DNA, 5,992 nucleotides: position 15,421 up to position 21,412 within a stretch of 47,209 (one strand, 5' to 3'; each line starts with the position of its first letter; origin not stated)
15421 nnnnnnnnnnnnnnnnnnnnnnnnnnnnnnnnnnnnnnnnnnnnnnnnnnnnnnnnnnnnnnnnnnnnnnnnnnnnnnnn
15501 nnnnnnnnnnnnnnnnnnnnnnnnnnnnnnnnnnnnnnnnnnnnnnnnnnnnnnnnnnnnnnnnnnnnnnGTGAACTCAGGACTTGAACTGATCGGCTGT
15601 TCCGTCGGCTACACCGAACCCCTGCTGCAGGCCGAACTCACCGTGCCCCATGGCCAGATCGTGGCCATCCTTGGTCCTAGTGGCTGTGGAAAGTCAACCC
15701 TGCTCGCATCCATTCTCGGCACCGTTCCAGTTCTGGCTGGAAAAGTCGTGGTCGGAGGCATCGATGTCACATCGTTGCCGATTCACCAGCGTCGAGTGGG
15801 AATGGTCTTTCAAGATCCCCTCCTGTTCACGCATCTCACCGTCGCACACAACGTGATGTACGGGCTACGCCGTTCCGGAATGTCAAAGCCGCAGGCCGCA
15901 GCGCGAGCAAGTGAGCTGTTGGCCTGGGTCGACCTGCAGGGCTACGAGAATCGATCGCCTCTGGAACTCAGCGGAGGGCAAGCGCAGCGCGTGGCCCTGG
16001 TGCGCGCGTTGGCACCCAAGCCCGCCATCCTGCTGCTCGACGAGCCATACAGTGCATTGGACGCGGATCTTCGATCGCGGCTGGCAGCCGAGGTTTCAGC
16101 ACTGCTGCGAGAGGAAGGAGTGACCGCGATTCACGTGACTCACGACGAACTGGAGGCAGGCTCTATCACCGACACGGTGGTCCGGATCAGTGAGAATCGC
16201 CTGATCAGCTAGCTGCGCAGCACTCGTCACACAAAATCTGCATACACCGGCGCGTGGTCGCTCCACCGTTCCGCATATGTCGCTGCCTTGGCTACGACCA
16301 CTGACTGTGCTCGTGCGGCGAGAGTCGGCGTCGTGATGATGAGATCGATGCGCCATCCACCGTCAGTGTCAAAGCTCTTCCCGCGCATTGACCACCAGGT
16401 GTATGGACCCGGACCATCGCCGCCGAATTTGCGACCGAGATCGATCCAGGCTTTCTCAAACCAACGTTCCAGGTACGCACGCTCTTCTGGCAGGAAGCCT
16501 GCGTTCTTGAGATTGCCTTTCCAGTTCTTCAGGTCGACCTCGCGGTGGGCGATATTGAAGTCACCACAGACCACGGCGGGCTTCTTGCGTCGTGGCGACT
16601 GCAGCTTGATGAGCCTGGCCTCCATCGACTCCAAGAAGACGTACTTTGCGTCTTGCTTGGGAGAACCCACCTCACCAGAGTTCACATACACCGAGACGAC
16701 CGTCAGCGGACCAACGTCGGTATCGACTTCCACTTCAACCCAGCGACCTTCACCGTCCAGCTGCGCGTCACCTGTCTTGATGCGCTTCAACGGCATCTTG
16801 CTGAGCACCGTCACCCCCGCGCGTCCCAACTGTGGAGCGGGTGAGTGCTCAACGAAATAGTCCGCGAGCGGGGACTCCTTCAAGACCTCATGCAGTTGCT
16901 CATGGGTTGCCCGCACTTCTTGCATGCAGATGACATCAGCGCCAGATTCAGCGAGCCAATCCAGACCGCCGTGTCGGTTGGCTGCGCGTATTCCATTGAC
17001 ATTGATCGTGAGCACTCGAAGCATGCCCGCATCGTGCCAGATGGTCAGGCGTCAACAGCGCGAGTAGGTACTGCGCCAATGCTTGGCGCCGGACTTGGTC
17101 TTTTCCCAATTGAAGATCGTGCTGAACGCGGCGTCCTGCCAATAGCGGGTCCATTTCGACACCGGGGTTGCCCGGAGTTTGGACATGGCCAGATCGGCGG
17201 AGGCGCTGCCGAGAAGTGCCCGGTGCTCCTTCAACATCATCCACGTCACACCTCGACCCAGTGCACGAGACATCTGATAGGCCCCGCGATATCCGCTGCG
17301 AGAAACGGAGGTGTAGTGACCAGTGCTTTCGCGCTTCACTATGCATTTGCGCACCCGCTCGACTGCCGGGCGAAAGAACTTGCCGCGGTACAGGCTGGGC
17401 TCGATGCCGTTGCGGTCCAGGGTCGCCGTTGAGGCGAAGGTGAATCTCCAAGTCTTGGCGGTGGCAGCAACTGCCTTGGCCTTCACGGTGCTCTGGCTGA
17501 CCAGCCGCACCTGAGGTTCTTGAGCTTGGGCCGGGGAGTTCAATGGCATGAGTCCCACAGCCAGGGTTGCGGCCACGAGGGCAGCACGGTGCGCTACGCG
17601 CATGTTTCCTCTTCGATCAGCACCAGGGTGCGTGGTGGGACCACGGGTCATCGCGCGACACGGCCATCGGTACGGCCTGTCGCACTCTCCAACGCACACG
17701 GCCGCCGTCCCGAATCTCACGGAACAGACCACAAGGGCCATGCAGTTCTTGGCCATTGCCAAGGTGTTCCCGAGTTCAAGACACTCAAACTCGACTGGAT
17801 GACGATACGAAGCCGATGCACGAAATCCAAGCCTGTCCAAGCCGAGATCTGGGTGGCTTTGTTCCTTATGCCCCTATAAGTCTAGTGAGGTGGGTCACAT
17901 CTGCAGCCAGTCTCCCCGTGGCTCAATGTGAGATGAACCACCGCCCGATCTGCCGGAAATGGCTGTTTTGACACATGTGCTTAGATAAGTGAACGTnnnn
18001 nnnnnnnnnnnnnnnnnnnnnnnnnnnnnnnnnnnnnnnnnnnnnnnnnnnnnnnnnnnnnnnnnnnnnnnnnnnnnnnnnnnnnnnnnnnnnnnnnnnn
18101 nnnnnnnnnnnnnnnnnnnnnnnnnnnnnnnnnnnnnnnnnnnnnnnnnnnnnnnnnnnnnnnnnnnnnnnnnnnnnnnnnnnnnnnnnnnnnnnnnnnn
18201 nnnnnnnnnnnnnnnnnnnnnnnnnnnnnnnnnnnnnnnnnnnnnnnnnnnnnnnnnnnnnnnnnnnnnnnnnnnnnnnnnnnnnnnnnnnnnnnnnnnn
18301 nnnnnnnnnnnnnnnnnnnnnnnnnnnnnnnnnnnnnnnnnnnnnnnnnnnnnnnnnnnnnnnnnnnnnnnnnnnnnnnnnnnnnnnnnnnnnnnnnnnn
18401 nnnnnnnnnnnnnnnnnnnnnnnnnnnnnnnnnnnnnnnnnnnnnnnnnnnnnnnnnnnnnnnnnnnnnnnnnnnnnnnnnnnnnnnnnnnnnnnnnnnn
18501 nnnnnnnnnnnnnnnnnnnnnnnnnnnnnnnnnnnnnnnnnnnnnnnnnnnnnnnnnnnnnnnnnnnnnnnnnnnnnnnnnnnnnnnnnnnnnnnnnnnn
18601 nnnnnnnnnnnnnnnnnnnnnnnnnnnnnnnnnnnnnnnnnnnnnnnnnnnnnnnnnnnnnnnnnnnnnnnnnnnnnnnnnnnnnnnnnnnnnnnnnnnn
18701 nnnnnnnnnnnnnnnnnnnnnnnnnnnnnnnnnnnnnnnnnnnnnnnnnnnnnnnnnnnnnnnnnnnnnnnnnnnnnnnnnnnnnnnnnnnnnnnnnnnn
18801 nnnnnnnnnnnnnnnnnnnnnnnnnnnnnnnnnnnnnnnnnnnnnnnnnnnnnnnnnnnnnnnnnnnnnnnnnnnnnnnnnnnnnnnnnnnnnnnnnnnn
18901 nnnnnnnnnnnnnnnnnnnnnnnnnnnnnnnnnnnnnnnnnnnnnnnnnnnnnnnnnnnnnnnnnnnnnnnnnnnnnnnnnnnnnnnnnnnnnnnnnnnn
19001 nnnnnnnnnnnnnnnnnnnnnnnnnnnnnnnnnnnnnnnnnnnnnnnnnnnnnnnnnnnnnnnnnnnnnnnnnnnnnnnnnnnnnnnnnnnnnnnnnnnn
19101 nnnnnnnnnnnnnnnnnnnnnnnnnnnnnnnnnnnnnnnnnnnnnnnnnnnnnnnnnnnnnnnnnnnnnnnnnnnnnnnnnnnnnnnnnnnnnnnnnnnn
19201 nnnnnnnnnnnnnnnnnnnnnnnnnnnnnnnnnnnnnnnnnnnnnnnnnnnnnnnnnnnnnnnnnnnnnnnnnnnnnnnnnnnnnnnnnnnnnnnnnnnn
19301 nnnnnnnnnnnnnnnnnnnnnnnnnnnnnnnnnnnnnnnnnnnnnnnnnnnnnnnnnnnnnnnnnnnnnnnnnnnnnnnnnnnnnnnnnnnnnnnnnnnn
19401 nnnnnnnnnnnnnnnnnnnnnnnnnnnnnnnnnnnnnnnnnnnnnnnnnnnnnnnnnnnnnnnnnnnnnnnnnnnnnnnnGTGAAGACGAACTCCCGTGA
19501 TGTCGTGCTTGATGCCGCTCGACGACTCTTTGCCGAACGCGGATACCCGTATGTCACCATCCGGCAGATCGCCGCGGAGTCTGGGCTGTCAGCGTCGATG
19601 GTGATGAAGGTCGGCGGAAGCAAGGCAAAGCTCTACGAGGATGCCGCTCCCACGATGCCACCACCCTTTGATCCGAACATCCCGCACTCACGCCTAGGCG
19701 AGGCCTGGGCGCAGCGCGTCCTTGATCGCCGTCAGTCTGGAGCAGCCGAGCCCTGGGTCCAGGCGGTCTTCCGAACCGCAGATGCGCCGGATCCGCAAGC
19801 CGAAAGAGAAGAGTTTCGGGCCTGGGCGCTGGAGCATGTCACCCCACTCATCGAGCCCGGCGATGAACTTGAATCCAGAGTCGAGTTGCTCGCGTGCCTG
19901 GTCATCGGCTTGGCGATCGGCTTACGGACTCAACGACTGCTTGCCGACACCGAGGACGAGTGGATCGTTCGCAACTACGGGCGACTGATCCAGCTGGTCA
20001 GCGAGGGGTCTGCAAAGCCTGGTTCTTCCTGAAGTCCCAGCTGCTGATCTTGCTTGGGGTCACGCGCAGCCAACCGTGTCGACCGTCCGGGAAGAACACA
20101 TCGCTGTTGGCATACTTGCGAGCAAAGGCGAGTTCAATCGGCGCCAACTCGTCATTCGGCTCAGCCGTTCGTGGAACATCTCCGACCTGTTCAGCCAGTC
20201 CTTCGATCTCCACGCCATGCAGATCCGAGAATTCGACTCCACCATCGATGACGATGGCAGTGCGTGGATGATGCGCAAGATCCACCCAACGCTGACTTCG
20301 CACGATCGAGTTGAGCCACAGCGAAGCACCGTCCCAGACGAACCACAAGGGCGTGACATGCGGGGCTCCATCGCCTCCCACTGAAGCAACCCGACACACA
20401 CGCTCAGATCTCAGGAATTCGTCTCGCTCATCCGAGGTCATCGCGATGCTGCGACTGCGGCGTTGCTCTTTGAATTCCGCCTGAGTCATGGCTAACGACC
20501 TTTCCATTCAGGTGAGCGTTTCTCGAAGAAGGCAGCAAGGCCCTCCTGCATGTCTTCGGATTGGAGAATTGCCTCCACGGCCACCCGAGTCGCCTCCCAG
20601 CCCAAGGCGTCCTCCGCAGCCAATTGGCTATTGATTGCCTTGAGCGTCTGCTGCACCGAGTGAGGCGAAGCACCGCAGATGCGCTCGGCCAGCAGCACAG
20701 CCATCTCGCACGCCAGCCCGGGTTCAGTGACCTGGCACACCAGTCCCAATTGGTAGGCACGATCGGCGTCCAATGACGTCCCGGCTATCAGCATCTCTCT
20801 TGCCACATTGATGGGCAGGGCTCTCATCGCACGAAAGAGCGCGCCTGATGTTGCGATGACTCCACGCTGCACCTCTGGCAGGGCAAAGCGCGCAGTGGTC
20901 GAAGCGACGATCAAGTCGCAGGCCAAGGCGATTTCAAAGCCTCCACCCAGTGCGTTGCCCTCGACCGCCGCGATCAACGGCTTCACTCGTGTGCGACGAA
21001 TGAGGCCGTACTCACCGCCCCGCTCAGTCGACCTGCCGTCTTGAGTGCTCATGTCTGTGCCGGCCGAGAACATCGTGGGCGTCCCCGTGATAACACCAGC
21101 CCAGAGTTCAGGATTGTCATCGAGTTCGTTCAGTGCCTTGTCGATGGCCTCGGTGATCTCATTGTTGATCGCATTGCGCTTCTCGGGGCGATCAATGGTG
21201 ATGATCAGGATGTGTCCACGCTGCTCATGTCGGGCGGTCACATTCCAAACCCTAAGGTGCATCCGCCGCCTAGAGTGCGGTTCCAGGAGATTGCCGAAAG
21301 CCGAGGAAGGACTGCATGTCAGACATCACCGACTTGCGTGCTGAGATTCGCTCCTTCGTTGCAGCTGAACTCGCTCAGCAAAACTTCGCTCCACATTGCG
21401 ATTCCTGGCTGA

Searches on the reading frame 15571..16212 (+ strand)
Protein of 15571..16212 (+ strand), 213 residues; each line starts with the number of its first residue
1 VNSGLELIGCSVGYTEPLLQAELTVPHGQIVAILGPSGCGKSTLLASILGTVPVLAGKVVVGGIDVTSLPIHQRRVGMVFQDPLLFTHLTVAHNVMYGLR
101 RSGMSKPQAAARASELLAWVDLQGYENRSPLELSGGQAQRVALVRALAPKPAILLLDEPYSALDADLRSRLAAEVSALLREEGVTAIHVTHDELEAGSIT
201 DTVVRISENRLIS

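Call 9: search_protein_families(library=pfam, proteins=[window:15571-16212:+], max_evalue=0.0001)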
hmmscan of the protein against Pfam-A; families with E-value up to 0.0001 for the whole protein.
window:15571-16212:+ (213 aa): 3 families
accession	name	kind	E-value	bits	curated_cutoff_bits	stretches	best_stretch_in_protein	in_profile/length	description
PF00005.33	ABC_tran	-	3.4e-34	118.8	25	1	20-160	3-136/137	ABC transporter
PF13304.12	AAA_21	-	8.7e-08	33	27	0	127-193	232-300/304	AAA domain, putative AbiEii toxin, Type IV TA system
PF02463.25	SMC_N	-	1.3e-05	25.2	40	0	27-49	23-48/220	RecF/RecN/SMC N terminal domain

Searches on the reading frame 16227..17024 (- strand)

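Call 9: search_protein_families(library=pfam, proteins=[window:16227-17024:-], max_evalue=0.0001)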
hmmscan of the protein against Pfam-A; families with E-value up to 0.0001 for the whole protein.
window:16227-17024:- (265 aa): 2 families
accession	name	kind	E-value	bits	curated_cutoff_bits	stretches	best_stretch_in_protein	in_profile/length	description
PF03372.29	Exo_endo_phos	-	4.1e-27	95.8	24.5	1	5-257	1-225/225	Endonuclease/Exonuclease/phosphatase family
PF14529.12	Exo_endo_phos_2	-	1.6e-05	25.1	27.4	1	108-261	2-117/117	Endonuclease-reverse transcriptase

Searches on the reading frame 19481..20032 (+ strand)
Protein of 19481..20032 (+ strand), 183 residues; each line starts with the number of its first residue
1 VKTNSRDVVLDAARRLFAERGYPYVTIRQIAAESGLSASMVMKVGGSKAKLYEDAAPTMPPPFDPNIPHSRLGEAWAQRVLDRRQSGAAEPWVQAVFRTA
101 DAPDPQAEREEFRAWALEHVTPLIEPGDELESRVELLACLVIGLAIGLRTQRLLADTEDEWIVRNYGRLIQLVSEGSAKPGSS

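Call 9: search_protein_families(library=pfam, proteins=[window:19481-20032:+], max_evalue=0.0001)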
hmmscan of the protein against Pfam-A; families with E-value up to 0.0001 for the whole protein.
window:19481-20032:+ (183 aa): 2 families
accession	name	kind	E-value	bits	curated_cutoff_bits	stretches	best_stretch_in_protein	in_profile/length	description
PF17920.6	TetR_C_16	-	6.6e-11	42.8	26.2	1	71-171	2-104/107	Tetracyclin repressor-like, C-terminal domain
PF00440.29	TetR_N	-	3.6e-09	36.7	24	1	10-53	2-45/47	Bacterial regulatory proteins, tetR family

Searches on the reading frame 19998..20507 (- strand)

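Call 9: search_protein_families(library=pfam, proteins=[window:19998-20507:-], max_evalue=0.0001)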
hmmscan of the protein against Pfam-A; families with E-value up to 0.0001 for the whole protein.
window:19998-20507:- (169 aa): 2 families
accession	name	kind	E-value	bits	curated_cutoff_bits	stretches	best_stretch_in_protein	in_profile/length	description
PF01243.27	PNPOx_N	-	2.1e-16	60.8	28.1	1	26-116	3-84/120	Pyridoxamine 5'-phosphate oxidase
PF12900.13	Pyridox_ox_2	-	2.2e-07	31.4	27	1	25-109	2-91/140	Pyridoxamine 5'-phosphate oxidase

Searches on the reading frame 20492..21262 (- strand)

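Call 10: search_protein_families(library=pfam, proteins=[window:20492-21262:-], max_evalue=0.0001)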
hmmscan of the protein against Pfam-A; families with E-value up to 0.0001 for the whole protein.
window:20492-21262:- (256 aa): 2 families
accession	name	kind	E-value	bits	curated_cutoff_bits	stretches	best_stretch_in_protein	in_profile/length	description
PF00378.25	ECH_1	-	5.2e-50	170.6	27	1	15-255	3-250/251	Enoyl-CoA hydratase/isomerase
PF16113.10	ECH_2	-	2.1e-22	80.5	27.2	1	20-175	3-168/335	Enoyl-CoA hydratase/isomerase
